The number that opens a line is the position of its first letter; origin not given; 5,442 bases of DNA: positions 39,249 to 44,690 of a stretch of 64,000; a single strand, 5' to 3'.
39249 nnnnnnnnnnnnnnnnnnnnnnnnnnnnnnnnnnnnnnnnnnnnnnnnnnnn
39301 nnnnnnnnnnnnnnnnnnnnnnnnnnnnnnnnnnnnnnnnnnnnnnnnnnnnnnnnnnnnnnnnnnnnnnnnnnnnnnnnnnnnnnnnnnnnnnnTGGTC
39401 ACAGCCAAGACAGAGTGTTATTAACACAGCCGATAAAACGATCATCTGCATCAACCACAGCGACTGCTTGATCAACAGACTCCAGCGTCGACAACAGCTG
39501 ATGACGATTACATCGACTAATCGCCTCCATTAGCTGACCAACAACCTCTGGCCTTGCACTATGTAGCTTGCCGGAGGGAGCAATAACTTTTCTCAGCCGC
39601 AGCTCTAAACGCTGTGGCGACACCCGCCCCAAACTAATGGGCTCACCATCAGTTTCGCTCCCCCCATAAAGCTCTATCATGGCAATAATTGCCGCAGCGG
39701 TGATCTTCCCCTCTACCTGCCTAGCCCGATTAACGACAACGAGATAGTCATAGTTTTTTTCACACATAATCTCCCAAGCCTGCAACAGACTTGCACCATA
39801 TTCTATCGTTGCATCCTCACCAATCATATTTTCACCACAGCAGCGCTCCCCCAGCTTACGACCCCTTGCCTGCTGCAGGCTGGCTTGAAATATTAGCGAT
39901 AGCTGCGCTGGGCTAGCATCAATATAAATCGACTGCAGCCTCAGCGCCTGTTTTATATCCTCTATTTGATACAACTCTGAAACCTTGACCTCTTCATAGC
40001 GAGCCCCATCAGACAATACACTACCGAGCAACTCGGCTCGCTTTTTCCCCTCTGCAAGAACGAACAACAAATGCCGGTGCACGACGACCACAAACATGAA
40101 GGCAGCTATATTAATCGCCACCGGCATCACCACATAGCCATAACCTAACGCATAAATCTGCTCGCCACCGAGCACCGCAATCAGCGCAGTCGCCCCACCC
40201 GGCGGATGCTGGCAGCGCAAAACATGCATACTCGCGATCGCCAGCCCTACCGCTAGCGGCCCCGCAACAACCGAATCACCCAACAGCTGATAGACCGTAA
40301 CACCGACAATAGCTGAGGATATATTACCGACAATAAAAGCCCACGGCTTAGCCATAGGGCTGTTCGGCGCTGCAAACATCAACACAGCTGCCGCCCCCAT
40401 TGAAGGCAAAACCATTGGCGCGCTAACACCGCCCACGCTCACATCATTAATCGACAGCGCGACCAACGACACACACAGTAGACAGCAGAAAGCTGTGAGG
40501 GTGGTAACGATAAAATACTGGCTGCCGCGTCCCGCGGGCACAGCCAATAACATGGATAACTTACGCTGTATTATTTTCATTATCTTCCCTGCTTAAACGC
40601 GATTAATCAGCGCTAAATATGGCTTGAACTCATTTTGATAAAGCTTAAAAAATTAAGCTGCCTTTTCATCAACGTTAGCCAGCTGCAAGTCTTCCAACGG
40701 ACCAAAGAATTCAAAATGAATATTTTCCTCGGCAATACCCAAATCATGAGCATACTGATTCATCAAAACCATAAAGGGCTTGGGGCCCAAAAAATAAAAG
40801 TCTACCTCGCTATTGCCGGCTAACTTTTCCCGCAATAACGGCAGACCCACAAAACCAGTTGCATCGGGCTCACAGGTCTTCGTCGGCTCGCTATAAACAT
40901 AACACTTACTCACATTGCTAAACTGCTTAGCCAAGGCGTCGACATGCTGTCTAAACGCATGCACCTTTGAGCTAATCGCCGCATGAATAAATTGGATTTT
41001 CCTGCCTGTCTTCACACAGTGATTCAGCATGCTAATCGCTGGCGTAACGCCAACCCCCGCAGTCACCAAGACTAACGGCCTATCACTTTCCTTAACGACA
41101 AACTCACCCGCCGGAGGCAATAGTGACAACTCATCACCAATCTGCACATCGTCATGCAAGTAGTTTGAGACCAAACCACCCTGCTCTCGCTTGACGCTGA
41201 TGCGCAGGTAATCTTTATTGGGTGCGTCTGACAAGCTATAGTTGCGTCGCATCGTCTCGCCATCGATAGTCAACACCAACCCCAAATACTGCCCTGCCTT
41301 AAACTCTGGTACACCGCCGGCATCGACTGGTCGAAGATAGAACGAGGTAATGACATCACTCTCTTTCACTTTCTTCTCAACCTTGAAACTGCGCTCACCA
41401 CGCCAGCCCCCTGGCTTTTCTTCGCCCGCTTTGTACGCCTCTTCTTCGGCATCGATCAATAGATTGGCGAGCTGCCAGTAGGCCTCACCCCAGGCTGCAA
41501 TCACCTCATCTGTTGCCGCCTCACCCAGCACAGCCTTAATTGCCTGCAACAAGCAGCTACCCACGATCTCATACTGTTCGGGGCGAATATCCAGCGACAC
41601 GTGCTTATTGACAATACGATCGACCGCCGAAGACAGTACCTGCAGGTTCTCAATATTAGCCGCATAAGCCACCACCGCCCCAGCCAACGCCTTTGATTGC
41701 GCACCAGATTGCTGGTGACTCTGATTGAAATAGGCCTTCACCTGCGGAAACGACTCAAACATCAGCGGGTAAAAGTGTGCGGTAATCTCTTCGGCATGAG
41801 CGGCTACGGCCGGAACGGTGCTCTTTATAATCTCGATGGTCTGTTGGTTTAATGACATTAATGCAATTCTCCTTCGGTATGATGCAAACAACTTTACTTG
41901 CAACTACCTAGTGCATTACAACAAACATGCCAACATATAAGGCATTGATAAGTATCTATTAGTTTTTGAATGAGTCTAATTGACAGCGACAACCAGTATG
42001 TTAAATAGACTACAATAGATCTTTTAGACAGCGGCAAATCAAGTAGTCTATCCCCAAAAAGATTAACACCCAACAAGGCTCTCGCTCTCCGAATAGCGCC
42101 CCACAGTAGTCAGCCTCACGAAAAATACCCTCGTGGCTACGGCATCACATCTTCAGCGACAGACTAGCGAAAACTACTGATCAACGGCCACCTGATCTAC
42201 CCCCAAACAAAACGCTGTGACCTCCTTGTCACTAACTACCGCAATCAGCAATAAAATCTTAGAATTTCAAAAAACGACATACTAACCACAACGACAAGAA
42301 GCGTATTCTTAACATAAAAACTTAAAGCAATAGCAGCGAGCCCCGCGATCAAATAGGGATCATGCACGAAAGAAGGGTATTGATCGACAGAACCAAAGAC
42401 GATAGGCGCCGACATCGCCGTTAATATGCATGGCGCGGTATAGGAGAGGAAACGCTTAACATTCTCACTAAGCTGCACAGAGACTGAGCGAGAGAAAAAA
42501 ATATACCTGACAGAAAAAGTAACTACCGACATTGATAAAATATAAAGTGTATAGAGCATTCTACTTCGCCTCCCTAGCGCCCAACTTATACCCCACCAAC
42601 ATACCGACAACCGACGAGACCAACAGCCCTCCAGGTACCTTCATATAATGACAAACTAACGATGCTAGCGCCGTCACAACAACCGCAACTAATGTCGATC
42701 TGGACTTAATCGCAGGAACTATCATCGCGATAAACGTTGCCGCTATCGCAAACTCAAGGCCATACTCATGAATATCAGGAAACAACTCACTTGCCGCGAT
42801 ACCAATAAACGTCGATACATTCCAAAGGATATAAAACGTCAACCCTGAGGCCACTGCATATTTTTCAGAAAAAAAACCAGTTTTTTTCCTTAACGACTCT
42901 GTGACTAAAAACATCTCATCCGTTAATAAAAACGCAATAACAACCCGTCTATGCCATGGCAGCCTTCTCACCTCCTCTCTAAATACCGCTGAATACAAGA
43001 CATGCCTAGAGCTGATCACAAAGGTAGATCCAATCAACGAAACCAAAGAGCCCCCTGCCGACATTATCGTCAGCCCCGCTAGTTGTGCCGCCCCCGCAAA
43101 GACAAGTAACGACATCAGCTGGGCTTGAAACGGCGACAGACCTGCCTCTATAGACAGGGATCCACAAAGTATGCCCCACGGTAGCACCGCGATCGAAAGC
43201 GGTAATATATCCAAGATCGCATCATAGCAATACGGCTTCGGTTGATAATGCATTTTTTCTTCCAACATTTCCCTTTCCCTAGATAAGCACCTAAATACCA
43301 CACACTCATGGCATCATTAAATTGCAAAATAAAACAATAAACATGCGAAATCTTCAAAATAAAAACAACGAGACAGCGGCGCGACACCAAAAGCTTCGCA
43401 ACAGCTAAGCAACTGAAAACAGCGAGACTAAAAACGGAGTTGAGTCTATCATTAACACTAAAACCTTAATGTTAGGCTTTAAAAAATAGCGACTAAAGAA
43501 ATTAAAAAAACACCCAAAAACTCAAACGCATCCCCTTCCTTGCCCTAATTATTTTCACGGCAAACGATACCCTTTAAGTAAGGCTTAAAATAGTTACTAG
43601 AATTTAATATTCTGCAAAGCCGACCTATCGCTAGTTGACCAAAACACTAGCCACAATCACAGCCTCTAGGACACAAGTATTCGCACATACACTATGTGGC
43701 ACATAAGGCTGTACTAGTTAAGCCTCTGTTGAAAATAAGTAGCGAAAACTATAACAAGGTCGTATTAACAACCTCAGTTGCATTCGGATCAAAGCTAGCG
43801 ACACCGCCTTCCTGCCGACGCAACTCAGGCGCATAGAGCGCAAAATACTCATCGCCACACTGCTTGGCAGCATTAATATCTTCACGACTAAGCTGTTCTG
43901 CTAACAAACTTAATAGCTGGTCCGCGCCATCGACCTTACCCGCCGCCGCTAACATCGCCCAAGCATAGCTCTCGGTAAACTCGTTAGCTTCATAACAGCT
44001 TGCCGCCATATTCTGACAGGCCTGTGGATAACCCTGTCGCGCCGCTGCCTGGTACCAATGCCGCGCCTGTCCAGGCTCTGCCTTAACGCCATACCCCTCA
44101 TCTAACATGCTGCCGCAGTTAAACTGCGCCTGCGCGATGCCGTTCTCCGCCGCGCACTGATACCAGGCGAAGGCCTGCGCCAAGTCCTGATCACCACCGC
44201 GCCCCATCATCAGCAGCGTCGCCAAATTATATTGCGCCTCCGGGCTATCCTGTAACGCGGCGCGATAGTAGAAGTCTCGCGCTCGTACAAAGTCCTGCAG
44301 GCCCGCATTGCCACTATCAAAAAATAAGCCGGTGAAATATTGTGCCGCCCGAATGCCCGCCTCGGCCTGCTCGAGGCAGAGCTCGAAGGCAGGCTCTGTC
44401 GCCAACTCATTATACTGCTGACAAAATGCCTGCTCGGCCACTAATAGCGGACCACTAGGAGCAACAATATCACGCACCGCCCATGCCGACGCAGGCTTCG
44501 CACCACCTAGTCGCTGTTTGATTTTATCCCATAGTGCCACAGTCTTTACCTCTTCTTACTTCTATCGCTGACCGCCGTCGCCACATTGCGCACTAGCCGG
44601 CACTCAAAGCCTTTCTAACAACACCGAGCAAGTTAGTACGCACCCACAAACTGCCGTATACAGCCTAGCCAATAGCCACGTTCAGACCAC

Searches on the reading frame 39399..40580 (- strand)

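Call 71: search_protein_families(library=pfam, proteins=[window:39399-40580:-], max_evalue=0.000001)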
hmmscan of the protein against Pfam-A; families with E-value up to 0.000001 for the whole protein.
window:39399-40580:- (393 aa): 1 family
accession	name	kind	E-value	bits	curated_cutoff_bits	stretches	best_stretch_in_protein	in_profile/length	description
PF04982.19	TM_HPP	-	3.8e-40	137.5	27.2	1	22-168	8-147/157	HPP, transmembrane region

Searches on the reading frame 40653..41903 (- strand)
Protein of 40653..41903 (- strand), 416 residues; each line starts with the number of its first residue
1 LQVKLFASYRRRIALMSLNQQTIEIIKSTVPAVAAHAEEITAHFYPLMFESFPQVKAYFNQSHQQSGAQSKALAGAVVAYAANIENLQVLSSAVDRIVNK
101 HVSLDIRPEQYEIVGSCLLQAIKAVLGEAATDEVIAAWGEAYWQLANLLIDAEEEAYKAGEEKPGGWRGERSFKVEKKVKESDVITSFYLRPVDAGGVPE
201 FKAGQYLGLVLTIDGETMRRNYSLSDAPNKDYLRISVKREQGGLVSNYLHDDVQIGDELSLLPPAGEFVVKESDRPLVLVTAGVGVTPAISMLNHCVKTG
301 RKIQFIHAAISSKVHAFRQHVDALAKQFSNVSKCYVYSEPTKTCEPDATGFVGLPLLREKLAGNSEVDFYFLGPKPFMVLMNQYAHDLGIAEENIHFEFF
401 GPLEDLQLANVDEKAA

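Call 71: search_protein_families(library=pfam, proteins=[window:40653-41903:-], max_evalue=0.000001)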
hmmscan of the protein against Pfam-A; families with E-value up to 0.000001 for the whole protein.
window:40653-41903:- (416 aa): 3 families
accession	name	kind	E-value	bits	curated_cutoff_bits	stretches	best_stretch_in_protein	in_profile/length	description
PF00042.28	Globin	-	3.4e-17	63.4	22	1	43-146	2-114/117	Globin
PF00970.30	FAD_binding_6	-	1.6e-11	44.8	21.1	1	173-268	2-97/99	Oxidoreductase FAD-binding domain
PF00175.26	NAD_binding_1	-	5.2e-11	43.6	22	1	279-379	1-105/109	Oxidoreductase NAD-binding domain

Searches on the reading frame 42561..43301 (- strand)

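Call 71: search_protein_families(library=pfam, proteins=[window:42561-43301:-], max_evalue=0.000001)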
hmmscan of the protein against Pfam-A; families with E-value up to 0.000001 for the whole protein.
window:42561-43301:- (246 aa): 1 family
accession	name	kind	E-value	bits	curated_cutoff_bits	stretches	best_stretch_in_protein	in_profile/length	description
PF03591.19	AzlC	-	5.8e-36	124.4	32.1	1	34-172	1-135/137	AzlC protein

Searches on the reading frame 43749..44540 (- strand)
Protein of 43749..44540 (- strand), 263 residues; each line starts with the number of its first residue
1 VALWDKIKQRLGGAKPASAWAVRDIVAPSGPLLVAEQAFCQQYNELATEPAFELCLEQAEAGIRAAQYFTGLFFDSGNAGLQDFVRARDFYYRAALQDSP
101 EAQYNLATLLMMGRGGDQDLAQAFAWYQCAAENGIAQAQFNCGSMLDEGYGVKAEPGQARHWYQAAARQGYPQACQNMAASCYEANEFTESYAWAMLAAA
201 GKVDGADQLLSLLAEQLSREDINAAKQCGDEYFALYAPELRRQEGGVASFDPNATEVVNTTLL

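Call 71: search_protein_families(library=pfam, proteins=[window:43749-44540:-], max_evalue=0.000001)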
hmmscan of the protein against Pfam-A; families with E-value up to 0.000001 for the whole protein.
window:43749-44540:- (263 aa): 1 family
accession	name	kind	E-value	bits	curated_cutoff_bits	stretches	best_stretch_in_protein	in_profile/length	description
PF08238.18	Sel1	-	3.8e-19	68.8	30.7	2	100-134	1-35/36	Sel1 repeat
